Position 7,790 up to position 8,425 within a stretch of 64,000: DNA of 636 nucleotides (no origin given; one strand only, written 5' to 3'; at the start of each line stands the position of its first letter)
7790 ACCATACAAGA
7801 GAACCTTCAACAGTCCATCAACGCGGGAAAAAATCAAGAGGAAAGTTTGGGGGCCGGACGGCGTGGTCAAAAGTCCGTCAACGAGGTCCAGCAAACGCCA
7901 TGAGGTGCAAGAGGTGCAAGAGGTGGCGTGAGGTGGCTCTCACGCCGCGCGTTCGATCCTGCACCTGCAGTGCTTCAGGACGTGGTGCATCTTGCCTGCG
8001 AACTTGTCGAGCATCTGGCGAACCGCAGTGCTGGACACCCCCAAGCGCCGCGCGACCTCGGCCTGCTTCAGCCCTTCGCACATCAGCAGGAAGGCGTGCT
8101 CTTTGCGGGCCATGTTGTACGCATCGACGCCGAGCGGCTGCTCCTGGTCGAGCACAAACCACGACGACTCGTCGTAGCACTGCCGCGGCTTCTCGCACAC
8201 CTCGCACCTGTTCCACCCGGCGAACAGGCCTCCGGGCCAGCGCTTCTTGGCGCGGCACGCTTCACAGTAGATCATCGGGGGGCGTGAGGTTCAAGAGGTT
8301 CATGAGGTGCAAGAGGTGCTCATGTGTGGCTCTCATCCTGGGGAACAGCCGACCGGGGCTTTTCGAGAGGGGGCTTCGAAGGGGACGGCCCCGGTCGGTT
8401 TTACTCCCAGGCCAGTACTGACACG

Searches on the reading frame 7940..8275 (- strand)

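Call 44: search_protein_families(library=pfam, proteins=[window:7940-8275:-], max_evalue=0.01)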
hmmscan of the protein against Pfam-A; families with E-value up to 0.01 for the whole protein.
window:7940-8275:- (111 aa): 8 families
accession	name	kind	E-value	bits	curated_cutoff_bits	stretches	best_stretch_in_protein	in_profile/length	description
PF13384.12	HTH_23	-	3.6e-06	27.1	24.6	1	56-92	5-41/50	Homeodomain-like domain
PF08281.18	Sigma70_r4_2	-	3.8e-06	26.9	25.7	1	61-89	18-47/54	Sigma-70, region 4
PF16509.11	KORA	-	5.5e-05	23.7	26.7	1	59-92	21-54/84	TrfB plasmid transcriptional repressor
PF06322.17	Phage_NinH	-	0.00013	22.2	29.8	1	70-100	18-48/60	Phage NinH protein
PF04545.22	Sigma70_r4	-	0.0019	18.1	24.1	1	67-90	19-42/50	Sigma-70, region 4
PF21531.3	Rv2175c_wHTH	-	0.0021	18.5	27.1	1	70-89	17-36/57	DNA-binding protein Rv2175c, wHTH domain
PF13412.12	HTH_24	-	0.0035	17.3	21.9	1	68-91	17-40/48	Winged helix-turn-helix DNA-binding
PF13560.12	HTH_31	-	0.008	16.9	27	0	61-89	13-35/64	Helix-turn-helix domain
